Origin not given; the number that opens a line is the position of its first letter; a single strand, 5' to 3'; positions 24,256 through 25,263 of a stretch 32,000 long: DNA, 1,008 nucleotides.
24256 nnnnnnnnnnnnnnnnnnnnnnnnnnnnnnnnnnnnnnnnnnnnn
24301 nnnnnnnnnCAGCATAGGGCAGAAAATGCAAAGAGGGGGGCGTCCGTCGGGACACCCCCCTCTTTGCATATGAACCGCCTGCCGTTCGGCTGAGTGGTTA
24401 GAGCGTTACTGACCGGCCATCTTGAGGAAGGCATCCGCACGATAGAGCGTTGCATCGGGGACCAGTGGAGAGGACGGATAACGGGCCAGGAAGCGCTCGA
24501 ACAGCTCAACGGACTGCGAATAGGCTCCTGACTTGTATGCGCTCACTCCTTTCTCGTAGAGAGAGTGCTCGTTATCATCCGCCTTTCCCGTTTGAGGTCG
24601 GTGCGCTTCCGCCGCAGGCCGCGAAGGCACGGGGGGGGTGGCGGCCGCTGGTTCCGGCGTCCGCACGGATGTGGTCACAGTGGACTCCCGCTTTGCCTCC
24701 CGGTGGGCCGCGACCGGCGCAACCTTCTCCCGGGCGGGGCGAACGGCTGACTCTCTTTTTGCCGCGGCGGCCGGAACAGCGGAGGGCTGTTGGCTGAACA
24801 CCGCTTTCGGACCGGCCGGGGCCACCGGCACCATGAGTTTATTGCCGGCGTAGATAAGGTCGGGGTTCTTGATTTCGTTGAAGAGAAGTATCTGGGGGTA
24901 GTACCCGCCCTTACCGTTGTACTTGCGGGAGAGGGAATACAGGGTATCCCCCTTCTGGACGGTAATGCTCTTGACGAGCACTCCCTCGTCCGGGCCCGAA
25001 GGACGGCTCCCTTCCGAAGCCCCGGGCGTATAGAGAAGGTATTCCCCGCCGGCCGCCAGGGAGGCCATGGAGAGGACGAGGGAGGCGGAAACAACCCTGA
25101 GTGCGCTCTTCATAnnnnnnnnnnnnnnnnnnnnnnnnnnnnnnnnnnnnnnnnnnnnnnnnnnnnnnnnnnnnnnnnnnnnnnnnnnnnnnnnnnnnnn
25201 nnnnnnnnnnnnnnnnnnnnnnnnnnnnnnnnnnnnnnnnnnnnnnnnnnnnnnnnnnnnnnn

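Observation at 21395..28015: Two convergent uncharacterised gene pairs form a possible peptidoglycan-tethered, periplasm-spanning envelope module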

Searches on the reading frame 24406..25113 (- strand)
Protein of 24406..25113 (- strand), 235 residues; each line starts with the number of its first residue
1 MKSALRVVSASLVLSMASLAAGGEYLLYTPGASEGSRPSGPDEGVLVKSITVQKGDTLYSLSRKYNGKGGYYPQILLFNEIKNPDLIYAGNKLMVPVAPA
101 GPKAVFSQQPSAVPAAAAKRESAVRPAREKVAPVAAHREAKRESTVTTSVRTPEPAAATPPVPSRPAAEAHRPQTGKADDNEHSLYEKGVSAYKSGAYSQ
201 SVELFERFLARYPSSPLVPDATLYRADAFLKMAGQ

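Call 3: search_protein_families(library=pfam, proteins=[window:24406-25113:-], max_evalue=0.1)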
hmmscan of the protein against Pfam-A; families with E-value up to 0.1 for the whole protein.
window:24406-25113:- (235 aa): 6 families
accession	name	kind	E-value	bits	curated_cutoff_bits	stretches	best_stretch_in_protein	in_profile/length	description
PF01476.26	LysM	-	5.4e-11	42.7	20.9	1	50-96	1-43/43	LysM domain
PF13432.12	TPR_16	-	3.2e-05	24.7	32.7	1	186-230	1-42/65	Tetratricopeptide repeat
PF13525.12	YfiO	-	7.8e-05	23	25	1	179-231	2-54/203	Outer membrane lipoprotein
PF13174.12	TPR_6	-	0.00064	20.6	26.3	1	184-215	2-33/33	Tetratricopeptide repeat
PF07719.23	TPR_2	-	0.017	15.7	27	1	185-214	4-33/34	Tetratricopeptide repeat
PF13371.12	TPR_9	-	0.096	13.1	35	0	185-216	32-63/73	Tetratricopeptide repeat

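Call 4: search_protein_families(library=ncbifam, proteins=[window:24406-25113:-], max_evalue=0.1)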
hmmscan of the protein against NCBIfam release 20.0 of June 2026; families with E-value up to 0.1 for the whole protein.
window:24406-25113:- (235 aa): 13 families
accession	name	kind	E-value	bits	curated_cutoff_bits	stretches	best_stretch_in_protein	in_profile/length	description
NF008399.0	PRK11198.1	equivalog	3.5e-07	30.7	134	1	50-96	98-146/149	peptidoglycan-binding protein LysM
TIGR02795.1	tol_pal_ybgF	equivalog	3.9e-07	30.7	90.1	1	182-231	2-51/119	tol-pal system protein YbgF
TIGR02899.1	spore_safA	subfamily_domain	8.3e-07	28.9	67.85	1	52-96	1-43/44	SafA/ExsA family spore coat assembly protein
NF052398.1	Agg_Promo_Fact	equivalog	1.1e-06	28.9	170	1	49-156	30-133/202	aggregation-promoting factor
NF010723.1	PRK14125.1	equivalog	4.7e-06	26.5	60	1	47-97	32-86/87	cell division suppressor protein YneA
TIGR03302.1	OM_YfiO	subfamily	1.5e-05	24.6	81.4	1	174-230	25-81/239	outer membrane protein assembly factor BamD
NF047755.1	LIC_10271_M23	exception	7.5e-05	22.6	180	1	47-126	24-98/207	LIC_10271 family cell wall hydrolase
NF010495.0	PRK13914.1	equivalog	0.00014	21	647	1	50-171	202-316/481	invasion associated endopeptidase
NF040883.1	amid_act_ActS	equivalog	0.00027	20.3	375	1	46-128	32-113/242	amidase activator ActS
NF047657.1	CellWlHdaseLepto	equivalog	0.0007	19.1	400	1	50-97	29-73/221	hypothetical protein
NF052312.1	T9SS_PorW_SprE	equivalog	0.0016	17.2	250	1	174-233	629-688/716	type IX secretion system periplasmic lipoprotein PorW/SprE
NF004974.0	PRK06347.1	equivalog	0.011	14.7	701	1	45-94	545-590/592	1,4-beta-N-acetylmuramoylhydrolase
NF047507.1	TPR_BatC_Lepto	exception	0.095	12.2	175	0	182-214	58-90/214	TPR repeat-containing protein BatC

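Call 69: search_solved_structures(query=window:24409-25113:-, max_evalue=1)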
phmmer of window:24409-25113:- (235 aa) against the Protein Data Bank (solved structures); distinct sequences matched with E-value up to 1: 41.
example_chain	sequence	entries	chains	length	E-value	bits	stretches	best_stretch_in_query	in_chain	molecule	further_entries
4b8v_A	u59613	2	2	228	1.6e-07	34.5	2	50-103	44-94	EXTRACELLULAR PROTEIN 6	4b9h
3qky_A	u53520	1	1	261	6e-06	29.4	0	187-222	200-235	Outer membrane assembly lipoprotein YfiO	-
3jc8_Ta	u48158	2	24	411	8.9e-06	28.9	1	28-94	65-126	LysM domain protein | TsaP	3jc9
5efr_A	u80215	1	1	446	3e-05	27.1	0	187-221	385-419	BamA-BamD fusion Protein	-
2wqh_A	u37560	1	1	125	3.6e-05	26.9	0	181-215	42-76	CTPR3Y3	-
9n2d_F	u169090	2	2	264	0.00024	24.2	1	183-232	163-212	Bam D | DNA uptake lipoprotein-like protein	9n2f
11ci_A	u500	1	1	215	0.00043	23.4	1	49-100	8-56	Probable cell wall hydrolase LytN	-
2l9y_A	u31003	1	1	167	0.00052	23.1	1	42-98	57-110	CVNH-LysM lectin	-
4s3j_A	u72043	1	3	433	0.00087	22.4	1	51-153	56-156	Cortical-lytic enzyme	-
7r1l_A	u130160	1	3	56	0.0027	20.7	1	51-96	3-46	Spore coat assembly protein SafA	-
9g8s_T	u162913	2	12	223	0.0031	20.6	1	41-96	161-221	Peptidoglycan-binding LysM protein | gp61 - Tail tube initiator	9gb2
8i2e_B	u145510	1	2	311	0.0065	19.5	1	48-105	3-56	Probable peptidoglycan endopeptidase LytE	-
6ve2_O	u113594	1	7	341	0.008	19.2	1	50-111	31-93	LysM domain-containing protein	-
6vfi_B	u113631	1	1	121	0.0081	19.2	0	166-214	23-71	O43_dn18B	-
5c8o_A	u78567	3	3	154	0.0082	19.2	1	40-95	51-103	MoCVNH3 variant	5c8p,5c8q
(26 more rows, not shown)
